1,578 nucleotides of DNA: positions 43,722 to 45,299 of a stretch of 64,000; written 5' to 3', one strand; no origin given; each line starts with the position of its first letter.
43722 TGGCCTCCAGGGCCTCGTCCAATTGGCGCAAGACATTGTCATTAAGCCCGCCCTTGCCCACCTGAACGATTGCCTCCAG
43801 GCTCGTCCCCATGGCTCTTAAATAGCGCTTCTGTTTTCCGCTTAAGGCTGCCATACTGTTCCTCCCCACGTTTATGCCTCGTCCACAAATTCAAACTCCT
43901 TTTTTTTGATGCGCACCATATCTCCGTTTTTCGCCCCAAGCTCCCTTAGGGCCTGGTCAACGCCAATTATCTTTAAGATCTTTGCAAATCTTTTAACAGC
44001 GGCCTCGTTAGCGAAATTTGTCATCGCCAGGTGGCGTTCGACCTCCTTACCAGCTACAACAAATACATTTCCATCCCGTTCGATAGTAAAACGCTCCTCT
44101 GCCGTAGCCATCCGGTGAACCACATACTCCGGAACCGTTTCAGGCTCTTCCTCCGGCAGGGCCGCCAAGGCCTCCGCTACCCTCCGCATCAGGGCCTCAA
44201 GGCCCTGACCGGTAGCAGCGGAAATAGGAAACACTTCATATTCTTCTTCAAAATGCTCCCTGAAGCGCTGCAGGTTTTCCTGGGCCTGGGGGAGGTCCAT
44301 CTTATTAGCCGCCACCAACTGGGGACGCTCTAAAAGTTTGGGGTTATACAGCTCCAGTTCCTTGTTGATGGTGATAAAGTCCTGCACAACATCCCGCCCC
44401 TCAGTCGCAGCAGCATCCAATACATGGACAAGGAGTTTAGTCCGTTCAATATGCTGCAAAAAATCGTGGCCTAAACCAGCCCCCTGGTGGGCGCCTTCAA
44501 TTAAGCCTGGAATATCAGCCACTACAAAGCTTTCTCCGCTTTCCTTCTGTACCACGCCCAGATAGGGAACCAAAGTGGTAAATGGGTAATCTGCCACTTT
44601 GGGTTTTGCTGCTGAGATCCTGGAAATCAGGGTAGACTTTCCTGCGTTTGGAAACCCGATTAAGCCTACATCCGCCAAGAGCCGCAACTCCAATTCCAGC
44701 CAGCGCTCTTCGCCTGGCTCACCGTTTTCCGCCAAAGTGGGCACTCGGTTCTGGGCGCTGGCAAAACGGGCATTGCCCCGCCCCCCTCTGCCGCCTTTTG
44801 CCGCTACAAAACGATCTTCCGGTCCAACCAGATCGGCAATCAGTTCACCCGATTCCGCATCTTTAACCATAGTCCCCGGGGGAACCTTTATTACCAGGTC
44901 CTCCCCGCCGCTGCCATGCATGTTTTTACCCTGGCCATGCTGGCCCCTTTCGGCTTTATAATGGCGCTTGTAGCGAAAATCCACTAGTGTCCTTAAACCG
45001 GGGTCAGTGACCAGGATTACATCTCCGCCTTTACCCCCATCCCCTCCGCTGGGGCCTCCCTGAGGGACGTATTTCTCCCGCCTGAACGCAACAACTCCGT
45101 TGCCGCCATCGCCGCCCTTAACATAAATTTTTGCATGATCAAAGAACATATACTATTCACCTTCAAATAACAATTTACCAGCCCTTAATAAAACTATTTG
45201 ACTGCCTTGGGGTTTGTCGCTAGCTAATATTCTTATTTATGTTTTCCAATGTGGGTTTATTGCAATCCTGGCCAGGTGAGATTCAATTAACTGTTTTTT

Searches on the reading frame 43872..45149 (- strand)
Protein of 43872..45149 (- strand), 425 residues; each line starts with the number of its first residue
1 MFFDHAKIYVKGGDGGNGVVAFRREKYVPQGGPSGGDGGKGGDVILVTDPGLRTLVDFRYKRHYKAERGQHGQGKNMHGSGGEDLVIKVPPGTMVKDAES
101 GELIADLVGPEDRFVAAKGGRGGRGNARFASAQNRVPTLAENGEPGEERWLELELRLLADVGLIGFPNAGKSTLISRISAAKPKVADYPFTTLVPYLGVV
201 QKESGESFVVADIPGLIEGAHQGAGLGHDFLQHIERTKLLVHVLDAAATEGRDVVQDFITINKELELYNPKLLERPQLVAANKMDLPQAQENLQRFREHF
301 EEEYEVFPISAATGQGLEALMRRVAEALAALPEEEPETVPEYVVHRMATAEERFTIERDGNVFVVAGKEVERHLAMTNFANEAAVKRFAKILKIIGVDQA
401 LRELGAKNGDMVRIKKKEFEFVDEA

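Call 29: find_encoding_contigs(protein=window:43872-45149:-, flank=3000, max_places=10)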
Protein window:43872-45149:- (425 aa): 3 contigs read that carry it; 2 places shown.
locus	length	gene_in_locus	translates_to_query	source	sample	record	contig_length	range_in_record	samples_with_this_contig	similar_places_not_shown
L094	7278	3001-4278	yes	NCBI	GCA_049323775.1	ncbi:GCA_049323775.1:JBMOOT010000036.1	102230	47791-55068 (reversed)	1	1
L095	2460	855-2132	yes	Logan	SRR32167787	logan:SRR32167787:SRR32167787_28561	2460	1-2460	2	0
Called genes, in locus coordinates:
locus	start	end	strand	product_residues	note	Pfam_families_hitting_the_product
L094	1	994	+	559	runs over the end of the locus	PF10150:RNase_E_G, PF01938:TRAM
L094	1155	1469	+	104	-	PF00829:Ribosomal_L21p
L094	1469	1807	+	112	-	PF04327:Peptidase_Prp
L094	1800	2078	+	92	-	PF01016:Ribosomal_L27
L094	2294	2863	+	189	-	PF14689:SPOB_a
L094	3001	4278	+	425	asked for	PF01018:GTP1_OBG, PF01926:MMR_HSR1, PF02421:FeoB_N, PF09269:DUF1967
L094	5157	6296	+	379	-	PF00696:AA_kinase, PF01472:PUA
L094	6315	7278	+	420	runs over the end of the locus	PF00171:Aldedh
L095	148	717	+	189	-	PF14689:SPOB_a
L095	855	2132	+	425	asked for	PF01018:GTP1_OBG, PF01926:MMR_HSR1, PF02421:FeoB_N, PF09269:DUF1967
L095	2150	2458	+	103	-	?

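Call 68: list_cluster_members(proteins=[window:43872-45149:-, window:43342-43854:-, window:43342-43869:-, P0001])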
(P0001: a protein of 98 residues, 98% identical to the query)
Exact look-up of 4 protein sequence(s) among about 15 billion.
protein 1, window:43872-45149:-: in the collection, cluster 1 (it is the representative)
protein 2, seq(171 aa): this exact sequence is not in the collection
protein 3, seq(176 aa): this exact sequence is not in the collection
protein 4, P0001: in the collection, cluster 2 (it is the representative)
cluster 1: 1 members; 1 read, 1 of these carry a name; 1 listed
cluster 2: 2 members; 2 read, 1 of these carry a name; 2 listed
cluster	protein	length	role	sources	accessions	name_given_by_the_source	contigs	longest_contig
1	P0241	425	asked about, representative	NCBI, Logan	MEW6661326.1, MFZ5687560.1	MAG: GTPase ObgE [Bacillota bacterium]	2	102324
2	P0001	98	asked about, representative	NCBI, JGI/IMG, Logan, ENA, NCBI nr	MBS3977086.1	MAG: ribosome assembly RNA-binding protein YhbY [Syntrophomonadaceae bacterium] | RNA-binding protein | ribosome assembly RNA-binding protein YhbY [Syntrophomonadaceae bacterium]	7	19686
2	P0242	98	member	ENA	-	-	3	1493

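Call 69: find_encoding_contigs(protein=window:43872-45149:-, flank=1200, max_places=10)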
Protein window:43872-45149:- (425 aa): 3 contigs read that carry it; 2 places shown.
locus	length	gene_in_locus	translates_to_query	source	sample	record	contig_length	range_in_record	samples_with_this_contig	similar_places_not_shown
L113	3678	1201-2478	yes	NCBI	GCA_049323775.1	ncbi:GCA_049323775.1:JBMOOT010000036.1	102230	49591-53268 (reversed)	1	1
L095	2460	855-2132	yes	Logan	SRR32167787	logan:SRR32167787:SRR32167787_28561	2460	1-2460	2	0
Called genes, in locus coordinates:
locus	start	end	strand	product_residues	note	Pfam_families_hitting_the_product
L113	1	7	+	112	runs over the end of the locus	PF04327:Peptidase_Prp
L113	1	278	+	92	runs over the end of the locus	PF01016:Ribosomal_L27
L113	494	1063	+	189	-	PF14689:SPOB_a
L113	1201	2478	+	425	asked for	PF01018:GTP1_OBG, PF01926:MMR_HSR1, PF02421:FeoB_N, PF09269:DUF1967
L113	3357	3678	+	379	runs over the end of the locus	PF00696:AA_kinase, PF01472:PUA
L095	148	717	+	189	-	PF14689:SPOB_a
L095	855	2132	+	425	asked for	PF01018:GTP1_OBG, PF01926:MMR_HSR1, PF02421:FeoB_N, PF09269:DUF1967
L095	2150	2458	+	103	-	?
